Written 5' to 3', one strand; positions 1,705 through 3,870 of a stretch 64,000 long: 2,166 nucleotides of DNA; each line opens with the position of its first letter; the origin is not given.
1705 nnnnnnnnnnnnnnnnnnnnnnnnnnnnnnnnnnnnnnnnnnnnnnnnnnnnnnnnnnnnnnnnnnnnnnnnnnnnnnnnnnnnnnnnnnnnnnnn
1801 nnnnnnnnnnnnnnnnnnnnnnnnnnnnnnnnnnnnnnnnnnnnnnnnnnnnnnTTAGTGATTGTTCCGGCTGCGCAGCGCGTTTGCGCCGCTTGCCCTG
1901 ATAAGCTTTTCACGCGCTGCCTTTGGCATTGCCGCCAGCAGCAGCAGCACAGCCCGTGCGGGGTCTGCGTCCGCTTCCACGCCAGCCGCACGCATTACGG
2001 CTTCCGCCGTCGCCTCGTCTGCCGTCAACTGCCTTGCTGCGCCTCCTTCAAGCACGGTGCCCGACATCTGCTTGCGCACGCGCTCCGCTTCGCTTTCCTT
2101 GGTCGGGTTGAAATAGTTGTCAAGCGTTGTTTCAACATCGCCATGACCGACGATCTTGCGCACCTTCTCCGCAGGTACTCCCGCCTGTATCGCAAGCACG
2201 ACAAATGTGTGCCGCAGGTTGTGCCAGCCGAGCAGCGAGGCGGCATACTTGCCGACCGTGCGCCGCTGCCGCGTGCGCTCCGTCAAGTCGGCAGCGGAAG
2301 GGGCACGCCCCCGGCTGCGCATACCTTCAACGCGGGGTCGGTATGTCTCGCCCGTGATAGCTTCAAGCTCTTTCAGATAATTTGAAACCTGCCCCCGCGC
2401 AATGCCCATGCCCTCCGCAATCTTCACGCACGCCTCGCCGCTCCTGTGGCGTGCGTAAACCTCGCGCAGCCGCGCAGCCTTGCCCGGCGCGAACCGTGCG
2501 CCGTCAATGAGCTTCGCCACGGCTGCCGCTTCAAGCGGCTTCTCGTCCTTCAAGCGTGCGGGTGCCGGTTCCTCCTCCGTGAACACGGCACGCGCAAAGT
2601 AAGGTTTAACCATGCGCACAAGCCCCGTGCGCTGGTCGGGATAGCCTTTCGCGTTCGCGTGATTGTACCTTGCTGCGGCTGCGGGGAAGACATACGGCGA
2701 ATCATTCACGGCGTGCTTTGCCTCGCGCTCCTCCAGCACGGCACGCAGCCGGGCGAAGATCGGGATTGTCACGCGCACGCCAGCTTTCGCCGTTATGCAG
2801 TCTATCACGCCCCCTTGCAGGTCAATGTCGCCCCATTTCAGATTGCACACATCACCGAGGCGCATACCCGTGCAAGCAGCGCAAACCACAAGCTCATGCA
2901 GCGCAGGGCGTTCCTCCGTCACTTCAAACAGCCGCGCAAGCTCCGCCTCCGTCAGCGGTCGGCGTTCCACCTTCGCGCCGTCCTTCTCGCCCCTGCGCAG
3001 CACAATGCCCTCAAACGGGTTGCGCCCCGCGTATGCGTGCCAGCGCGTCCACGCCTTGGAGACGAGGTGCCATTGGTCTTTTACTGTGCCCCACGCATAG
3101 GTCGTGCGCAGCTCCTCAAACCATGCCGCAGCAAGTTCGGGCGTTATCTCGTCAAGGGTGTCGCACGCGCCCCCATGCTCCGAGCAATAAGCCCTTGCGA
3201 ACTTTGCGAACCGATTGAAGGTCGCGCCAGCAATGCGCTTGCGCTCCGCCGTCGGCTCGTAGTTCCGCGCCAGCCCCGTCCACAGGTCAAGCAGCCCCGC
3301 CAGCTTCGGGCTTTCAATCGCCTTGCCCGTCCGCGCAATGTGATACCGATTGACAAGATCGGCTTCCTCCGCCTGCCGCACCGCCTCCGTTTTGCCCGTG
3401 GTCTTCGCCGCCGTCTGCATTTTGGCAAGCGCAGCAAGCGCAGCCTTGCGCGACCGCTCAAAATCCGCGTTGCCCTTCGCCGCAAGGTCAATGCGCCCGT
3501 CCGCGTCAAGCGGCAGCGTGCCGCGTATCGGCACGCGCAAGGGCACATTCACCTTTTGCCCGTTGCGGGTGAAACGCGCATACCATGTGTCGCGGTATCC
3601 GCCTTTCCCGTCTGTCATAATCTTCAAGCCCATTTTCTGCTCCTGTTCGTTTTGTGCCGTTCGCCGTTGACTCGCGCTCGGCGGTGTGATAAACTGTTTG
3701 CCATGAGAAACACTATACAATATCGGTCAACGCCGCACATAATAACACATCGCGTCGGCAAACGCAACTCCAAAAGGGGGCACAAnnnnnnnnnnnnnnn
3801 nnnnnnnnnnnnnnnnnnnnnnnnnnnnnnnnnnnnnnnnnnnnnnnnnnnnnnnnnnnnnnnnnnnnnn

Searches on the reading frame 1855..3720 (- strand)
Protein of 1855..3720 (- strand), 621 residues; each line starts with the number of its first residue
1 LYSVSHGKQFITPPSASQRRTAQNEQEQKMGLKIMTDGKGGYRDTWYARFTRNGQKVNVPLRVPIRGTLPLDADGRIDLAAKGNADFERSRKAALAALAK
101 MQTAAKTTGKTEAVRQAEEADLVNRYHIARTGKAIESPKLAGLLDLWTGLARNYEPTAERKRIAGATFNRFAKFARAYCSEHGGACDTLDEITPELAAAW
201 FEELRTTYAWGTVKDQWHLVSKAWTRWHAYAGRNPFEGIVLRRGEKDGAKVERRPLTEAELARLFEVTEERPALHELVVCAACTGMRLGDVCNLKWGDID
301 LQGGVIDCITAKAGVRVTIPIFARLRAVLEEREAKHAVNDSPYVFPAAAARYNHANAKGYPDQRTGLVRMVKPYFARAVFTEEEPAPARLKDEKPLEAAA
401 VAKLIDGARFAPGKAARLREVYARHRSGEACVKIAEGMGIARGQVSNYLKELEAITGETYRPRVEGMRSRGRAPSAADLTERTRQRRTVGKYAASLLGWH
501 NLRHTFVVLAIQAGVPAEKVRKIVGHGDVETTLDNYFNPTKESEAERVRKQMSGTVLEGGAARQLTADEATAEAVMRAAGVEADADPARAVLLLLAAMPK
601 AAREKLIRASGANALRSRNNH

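Call 73: search_protein_families(library=pfam, proteins=[window:1855-3720:-], max_evalue=0.0001)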
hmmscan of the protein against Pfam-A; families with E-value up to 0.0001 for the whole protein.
window:1855-3720:- (621 aa): 1 family
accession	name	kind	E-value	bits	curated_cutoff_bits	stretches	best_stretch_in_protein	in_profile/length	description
PF00589.27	Phage_integrase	-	7.7e-18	65.3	27.1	2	256-351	3-101/172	Phage integrase family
